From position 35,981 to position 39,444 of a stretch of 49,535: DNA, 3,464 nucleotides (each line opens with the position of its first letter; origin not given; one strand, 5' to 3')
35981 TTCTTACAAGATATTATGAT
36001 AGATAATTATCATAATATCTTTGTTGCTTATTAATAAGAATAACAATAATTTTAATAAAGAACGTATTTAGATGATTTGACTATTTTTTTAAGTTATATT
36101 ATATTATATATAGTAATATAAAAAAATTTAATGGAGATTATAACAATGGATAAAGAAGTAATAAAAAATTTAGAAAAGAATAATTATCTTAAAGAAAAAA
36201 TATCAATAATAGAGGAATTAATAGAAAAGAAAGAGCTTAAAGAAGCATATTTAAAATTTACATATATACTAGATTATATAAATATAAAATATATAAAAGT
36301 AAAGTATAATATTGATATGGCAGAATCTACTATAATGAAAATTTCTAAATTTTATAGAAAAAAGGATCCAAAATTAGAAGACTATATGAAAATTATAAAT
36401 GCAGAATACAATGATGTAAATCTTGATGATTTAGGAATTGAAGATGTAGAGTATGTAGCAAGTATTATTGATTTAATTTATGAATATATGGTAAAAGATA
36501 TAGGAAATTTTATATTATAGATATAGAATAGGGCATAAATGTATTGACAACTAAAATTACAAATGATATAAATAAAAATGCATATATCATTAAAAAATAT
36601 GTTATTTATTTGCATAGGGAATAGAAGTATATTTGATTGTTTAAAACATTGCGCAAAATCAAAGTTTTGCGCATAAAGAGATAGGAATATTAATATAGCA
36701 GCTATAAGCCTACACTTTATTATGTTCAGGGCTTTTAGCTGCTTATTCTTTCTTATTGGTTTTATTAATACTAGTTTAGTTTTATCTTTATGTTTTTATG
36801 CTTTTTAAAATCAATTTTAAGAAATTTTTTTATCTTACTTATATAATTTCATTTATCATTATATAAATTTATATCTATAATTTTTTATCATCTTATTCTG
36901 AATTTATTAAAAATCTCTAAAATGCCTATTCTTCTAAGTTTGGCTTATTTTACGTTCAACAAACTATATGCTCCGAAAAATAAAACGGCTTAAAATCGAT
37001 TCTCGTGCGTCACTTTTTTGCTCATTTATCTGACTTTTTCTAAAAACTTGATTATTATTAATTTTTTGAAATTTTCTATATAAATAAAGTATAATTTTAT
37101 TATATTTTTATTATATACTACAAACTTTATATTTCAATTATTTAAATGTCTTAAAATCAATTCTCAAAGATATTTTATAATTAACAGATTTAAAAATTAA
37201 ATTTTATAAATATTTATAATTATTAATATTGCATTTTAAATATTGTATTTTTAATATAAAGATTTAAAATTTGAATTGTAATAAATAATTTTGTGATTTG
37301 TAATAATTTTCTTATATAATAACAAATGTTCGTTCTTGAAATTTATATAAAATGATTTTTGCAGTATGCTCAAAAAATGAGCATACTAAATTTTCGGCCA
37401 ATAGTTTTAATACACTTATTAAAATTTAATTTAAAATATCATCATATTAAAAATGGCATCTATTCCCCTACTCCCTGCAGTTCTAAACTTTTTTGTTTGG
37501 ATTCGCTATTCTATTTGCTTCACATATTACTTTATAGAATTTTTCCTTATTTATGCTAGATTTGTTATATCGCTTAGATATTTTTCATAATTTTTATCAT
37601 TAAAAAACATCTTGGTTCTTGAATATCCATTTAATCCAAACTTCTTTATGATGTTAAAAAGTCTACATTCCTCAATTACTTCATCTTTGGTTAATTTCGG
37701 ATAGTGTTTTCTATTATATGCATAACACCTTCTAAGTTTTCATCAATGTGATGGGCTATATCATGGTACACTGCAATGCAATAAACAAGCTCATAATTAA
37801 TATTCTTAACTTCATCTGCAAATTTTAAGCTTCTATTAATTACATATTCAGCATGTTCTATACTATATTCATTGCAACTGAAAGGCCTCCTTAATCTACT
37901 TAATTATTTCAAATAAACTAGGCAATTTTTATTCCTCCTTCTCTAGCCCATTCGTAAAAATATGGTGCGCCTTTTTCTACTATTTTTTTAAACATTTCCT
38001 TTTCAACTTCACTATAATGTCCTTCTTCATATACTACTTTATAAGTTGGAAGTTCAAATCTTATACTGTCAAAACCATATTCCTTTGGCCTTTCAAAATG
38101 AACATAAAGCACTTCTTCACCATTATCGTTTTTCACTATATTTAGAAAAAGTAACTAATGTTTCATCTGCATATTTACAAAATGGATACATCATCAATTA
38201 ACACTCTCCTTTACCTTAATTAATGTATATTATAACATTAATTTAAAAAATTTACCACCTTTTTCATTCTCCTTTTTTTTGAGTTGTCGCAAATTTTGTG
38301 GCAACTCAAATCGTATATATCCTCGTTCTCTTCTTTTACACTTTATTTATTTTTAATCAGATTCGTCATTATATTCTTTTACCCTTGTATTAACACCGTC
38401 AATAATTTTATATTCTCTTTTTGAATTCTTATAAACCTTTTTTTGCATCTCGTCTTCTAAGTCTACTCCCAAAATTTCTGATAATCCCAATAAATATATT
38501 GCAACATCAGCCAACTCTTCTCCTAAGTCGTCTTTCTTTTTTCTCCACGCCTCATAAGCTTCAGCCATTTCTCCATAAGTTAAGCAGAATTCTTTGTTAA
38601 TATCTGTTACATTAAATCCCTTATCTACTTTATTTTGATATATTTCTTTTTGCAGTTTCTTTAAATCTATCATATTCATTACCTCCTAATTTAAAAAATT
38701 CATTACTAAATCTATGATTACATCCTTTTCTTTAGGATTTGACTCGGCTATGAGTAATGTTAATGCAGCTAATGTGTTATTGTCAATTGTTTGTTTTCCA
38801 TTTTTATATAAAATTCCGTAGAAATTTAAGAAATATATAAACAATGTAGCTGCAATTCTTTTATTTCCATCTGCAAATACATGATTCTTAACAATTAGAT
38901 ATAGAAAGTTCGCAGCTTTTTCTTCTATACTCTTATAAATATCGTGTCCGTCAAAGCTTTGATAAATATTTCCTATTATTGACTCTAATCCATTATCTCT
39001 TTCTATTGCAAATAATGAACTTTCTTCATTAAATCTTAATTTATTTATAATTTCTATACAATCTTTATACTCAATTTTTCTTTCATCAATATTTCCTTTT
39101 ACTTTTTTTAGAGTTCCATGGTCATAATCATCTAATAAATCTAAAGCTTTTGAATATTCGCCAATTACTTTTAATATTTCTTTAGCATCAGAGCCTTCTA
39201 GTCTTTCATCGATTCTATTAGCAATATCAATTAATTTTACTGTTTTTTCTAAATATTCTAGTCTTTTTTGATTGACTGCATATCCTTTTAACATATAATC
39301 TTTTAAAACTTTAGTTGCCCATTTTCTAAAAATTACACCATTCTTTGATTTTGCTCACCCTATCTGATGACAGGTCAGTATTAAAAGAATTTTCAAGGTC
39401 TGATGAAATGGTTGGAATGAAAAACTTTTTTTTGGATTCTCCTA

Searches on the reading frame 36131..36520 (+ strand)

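Call 24: search_protein_families(library=pfam, proteins=[window:36131-36520:+], max_evalue=0.1)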
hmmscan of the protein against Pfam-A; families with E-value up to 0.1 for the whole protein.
window:36131-36520:+ (129 aa): 2 families
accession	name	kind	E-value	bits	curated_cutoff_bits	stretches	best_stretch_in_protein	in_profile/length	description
PF11050.13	Viral_env_E26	-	0.014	15.2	25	1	11-114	82-179/225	Virus envelope protein E26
PF00714.22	IFN-gamma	-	0.083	13.2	23.9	1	57-109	75-125/138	Interferon gamma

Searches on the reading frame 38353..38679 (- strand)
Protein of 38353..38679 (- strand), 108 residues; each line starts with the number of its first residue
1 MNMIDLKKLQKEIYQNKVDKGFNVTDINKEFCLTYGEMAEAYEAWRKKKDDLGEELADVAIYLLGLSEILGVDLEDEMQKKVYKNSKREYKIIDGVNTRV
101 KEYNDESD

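Call 24: search_protein_families(library=pfam, proteins=[window:38353-38679:-], max_evalue=0.1)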
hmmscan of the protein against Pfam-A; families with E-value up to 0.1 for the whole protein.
window:38353-38679:- (108 aa): 4 families
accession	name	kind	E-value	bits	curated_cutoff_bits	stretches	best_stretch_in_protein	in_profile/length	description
PF12643.12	MazG-like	-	2e-07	31.6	27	1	38-97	19-77/85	MazG-like family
PF03819.22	MazG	-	4.7e-05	24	22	1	35-89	11-70/74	MazG nucleotide pyrophosphohydrolase domain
PF08542.16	Rep_fac_C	-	0.0099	16.7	23.6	0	5-29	17-41/88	Replication factor C C-terminal domain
PF06998.16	DUF1307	-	0.039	14.5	28.3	1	69-106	38-73/123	Protein of unknown function (DUF1307)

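Call 86: search_protein_families(library=padloc, proteins=[window:38353-38679:-], max_evalue=0.01)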
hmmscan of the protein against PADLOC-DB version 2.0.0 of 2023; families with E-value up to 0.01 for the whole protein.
window:38353-38679:- (108 aa): 0 families

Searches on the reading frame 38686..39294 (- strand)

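Call 24: search_protein_families(library=pfam, proteins=[window:38686-39294:-], max_evalue=0.1)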
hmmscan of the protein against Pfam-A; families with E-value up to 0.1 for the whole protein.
window:38686-39294:- (202 aa): 1 family
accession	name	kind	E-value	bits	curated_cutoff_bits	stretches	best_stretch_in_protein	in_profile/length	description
PF02661.23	Fic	-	3.1e-11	44.4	24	1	88-156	15-93/93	Fic/DOC family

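Call 86: search_protein_families(library=padloc, proteins=[window:38686-39294:-], max_evalue=0.01)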
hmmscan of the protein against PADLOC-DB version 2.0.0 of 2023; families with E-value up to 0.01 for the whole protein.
window:38686-39294:- (202 aa): 6 families
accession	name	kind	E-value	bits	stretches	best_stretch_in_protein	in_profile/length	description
PDLC04965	PDC-S23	-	4.5e-72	241.2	1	1-202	118-324/327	-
PDLC04963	PDC-S23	-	7.7e-71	237.1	1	1-202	110-308/312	-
PDLC04964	PDC-S23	-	7.2e-55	184.5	1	1-201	117-327/331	-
PDLC04848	PDC-S05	-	1.4e-26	91.7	2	125-201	211-288/291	-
PDLC04854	PDC-S05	-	1.3e-12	45.9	1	2-87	118-206/212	-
PDLC04718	PDC-M59B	-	6.8e-09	34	1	73-201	7-127/159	-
